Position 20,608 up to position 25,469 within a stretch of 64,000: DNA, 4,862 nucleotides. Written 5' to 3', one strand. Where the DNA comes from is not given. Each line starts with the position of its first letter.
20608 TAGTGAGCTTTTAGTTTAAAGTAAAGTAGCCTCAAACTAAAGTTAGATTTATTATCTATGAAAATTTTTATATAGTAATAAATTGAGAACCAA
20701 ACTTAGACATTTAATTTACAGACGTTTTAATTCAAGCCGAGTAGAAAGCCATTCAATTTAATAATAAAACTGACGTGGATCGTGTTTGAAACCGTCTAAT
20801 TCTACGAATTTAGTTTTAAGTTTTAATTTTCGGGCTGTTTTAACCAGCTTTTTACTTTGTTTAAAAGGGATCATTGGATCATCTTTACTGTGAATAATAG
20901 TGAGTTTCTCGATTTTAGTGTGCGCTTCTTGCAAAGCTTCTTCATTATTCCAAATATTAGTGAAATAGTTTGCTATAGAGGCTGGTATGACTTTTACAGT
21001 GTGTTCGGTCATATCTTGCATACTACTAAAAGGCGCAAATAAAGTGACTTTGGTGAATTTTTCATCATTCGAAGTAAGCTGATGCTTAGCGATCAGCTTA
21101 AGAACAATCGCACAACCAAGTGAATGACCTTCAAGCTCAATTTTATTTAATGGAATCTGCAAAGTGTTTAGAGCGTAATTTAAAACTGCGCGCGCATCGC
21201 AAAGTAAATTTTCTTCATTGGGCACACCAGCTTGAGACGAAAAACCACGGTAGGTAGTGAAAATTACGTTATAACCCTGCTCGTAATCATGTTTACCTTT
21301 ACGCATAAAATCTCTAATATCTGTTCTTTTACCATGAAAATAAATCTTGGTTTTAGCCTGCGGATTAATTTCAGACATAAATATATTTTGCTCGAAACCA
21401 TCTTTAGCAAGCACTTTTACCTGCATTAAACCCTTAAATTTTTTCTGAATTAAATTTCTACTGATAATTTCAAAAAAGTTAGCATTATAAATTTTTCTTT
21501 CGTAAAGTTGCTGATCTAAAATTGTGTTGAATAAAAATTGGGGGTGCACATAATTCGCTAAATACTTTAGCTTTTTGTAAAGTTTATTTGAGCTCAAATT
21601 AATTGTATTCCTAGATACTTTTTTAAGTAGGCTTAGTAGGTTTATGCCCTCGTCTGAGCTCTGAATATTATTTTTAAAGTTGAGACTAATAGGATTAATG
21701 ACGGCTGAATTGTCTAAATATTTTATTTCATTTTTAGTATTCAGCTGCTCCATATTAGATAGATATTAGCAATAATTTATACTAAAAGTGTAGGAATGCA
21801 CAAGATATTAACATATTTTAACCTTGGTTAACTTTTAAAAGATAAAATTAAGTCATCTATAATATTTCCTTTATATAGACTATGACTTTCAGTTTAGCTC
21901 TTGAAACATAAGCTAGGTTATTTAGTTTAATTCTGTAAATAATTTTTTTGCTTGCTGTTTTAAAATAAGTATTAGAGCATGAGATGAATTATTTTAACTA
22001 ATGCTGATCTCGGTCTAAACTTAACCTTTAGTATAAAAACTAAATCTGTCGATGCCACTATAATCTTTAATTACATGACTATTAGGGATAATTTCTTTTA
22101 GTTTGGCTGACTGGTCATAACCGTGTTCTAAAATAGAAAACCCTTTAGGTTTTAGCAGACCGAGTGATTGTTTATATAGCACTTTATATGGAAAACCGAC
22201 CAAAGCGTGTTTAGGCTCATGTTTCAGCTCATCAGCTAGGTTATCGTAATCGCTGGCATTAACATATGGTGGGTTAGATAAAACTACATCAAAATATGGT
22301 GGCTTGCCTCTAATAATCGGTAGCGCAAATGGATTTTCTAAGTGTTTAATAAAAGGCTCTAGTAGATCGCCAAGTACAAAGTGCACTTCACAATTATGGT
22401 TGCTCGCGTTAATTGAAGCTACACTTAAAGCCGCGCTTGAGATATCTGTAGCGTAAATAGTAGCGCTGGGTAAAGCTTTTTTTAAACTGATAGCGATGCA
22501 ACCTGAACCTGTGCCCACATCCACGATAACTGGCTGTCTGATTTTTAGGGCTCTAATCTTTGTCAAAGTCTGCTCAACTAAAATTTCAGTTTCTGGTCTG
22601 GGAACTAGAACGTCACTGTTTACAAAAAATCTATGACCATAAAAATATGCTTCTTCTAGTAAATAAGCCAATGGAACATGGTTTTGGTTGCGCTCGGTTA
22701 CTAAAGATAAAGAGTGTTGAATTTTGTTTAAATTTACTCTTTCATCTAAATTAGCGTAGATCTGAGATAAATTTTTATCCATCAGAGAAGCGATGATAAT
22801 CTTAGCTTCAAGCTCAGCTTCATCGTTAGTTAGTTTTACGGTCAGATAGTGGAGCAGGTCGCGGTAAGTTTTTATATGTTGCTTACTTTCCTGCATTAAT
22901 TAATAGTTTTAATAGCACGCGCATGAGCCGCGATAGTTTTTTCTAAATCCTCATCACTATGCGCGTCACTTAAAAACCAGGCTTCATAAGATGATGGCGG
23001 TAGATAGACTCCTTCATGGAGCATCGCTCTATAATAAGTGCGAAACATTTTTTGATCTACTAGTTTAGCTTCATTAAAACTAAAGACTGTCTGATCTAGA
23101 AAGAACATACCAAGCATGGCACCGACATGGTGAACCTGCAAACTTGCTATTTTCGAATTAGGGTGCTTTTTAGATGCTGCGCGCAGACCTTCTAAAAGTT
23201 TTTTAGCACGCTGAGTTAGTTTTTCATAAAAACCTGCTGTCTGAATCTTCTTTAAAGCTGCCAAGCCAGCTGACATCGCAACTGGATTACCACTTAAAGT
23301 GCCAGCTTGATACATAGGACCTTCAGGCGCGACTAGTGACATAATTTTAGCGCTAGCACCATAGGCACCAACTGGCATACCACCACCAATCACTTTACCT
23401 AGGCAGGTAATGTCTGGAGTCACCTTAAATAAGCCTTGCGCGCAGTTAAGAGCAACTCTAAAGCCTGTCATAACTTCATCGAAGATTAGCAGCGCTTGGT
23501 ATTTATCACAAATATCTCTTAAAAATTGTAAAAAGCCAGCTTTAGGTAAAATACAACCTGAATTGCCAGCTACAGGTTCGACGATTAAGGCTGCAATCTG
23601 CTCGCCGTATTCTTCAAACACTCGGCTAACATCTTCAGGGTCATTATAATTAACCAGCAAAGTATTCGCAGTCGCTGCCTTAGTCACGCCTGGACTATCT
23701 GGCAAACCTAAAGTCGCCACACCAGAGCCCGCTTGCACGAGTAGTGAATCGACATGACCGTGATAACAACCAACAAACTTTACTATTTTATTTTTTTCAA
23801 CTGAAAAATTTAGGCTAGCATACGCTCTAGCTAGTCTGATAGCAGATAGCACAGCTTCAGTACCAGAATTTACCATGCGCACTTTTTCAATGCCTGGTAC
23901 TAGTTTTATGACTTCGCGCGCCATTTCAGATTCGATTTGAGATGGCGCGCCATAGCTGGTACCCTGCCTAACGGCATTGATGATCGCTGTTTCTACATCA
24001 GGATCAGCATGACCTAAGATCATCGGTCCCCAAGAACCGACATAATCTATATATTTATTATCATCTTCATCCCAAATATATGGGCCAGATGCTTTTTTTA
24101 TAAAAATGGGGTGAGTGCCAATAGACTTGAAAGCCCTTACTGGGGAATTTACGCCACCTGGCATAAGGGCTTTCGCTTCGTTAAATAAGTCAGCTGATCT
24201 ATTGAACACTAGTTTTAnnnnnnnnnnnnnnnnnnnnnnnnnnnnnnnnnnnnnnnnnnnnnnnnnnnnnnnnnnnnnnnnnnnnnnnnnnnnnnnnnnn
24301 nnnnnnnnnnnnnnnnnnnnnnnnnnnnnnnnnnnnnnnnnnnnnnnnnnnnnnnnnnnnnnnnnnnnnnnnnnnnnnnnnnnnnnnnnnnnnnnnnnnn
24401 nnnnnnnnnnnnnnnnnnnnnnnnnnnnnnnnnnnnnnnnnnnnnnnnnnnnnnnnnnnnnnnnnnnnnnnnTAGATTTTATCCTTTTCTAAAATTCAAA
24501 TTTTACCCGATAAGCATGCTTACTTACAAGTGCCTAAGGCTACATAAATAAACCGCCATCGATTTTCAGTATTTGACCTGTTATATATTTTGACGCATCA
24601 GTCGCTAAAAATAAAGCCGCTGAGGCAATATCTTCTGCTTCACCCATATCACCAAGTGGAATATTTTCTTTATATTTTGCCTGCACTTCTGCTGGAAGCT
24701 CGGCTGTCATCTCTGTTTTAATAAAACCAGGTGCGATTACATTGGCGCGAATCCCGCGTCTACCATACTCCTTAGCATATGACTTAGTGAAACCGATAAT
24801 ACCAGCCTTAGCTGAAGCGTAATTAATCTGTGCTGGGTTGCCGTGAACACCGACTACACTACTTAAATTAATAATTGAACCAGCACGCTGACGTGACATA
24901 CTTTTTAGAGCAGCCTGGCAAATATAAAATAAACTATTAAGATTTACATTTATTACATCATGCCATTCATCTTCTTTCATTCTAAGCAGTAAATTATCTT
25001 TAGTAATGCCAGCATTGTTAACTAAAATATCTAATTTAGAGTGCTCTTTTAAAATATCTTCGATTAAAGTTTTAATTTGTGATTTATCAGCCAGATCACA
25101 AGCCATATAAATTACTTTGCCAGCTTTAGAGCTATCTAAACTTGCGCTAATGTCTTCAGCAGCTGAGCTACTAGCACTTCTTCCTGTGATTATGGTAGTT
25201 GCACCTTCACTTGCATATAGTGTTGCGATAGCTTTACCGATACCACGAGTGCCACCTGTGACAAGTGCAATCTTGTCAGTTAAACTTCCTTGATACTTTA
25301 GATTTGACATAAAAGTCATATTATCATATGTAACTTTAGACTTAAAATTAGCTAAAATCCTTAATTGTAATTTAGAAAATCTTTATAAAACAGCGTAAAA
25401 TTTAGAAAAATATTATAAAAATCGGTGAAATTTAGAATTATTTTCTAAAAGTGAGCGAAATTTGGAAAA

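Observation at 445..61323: GCGCGC is a highly iterated palindrome in an AT-rich genome (HIP1-like, different word)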

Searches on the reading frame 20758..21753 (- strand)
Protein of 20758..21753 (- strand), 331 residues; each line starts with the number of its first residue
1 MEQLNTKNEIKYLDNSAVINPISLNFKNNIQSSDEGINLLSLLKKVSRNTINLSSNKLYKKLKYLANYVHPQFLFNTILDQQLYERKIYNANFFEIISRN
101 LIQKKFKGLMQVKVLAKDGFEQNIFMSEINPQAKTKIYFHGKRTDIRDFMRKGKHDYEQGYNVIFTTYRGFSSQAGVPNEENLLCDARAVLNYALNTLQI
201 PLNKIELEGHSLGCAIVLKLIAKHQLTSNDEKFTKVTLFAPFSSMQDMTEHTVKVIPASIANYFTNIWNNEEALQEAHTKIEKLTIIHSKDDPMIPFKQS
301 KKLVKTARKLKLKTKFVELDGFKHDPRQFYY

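Call 34: search_protein_families(library=pfam, proteins=[window:20758-21753:-], max_evalue=0.001)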
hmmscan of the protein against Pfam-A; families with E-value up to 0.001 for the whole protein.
window:20758-21753:- (331 aa): 5 families
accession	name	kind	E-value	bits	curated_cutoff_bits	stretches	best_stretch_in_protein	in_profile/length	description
PF12146.15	Hydrolase_4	-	5e-08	33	27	1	138-257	9-127/239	Serine aminopeptidase, S33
PF06821.19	Ser_hydrolase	-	8.1e-07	29.6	22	1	204-306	56-140/172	Serine hydrolase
PF00561.26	Abhydrolase_1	-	6.7e-06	26.4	25.8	1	155-263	22-123/245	alpha/beta hydrolase fold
PF20434.5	BD-FAE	-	3.2e-05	24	26.8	1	138-305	24-213/215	BD-FAE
PF00326.27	Peptidase_S9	-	0.00017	21.6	22.6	1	180-314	41-177/213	Prolyl oligopeptidase family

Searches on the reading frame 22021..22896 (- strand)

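Call 34: search_protein_families(library=pfam, proteins=[window:22021-22896:-], max_evalue=0.001)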
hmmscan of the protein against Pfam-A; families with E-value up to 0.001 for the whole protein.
window:22021-22896:- (291 aa): 10 families
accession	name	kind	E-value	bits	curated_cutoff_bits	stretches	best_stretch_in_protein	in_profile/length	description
PF05175.20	MTS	-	2.1e-12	47.4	23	1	114-232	30-130/170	Methyltransferase small domain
PF13649.12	Methyltransf_25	-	1.7e-08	35.5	27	1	124-190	1-65/97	Methyltransferase domain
PF13847.12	Methyltransf_31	-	2.1e-08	34.4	27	1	124-218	7-82/145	Methyltransferase domain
PF06325.19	PrmA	-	2.7e-07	30.8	22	1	120-173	161-213/296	Ribosomal protein L11 methyltransferase (PrmA)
PF17827.6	PrmC_N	-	5e-07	30.6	23.4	1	15-80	3-70/71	PrmC N-terminal domain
PF08242.18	Methyltransf_12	-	2.4e-05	25.4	30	1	125-207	1-71/98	Methyltransferase domain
PF07669.17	Eco57I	-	7.2e-05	23.4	25.3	1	179-253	52-129/171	Eco57I restriction-modification methylase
PF08241.18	Methyltransf_11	-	8.8e-05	23.5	21.2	1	125-182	1-56/95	Methyltransferase domain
PF02384.22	N6_Mtase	-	0.00035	20.4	20.4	1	118-225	43-149/311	N-6 DNA Methylase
PF00891.24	Methyltransf_2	-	0.00067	19.5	22.3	0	104-179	48-121/210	O-methyltransferase domain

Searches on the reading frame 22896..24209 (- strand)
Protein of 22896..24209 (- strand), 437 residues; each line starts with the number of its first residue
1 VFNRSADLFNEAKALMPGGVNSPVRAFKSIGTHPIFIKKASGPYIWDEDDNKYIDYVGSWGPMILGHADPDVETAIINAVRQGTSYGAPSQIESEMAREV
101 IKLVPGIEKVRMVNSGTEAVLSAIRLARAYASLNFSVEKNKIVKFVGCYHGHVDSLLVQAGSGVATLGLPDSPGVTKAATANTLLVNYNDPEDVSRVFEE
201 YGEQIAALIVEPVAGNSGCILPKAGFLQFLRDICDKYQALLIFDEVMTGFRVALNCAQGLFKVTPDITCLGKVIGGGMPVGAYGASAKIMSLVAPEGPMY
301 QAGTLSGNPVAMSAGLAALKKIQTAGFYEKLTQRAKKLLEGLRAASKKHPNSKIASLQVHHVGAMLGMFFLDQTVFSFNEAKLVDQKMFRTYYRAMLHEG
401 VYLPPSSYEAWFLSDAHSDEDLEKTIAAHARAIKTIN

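Call 34: search_protein_families(library=pfam, proteins=[window:22896-24209:-], max_evalue=0.001)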
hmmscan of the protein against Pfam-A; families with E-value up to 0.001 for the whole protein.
window:22896-24209:- (437 aa): 1 family
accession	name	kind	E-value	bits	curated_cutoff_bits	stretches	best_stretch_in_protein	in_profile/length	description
PF00202.27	Aminotran_3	-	7.3e-80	269.1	30.5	1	33-417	9-391/403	Aminotransferase class-III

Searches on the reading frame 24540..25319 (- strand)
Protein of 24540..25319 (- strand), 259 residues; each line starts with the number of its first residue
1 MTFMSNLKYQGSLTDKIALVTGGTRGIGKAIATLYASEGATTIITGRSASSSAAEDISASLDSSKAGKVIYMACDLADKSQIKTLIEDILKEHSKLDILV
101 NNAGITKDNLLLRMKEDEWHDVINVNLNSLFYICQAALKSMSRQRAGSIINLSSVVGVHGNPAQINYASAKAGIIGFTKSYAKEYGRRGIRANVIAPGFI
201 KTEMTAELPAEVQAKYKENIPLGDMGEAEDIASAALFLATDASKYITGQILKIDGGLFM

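Call 34: search_protein_families(library=pfam, proteins=[window:24540-25319:-], max_evalue=0.001)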
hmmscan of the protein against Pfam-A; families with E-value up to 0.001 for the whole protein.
window:24540-25319:- (259 aa): 6 families
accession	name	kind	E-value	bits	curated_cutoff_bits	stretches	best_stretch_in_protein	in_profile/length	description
PF13561.12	adh_short_C2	-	3.1e-68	230.3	27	1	25-257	6-235/236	Enoyl-(Acyl carrier protein) reductase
PF00106.31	adh_short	-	1.6e-60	204.4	26.6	1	16-210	1-192/195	short chain dehydrogenase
PF08659.16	KR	-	4.3e-25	89.1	22.6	1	19-199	4-177/180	KR domain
PF23441.1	SDR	-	4.8e-14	52.8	27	1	11-259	3-257/258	SDR-like rossmann domain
PF01370.27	Epimerase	-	2.4e-07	30.8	20.9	1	18-241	1-227/240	NAD dependent epimerase/dehydratase family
PF16363.11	GDP_Man_Dehyd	-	0.00018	21.5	27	0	19-89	1-74/332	GDP-mannose 4,6 dehydratase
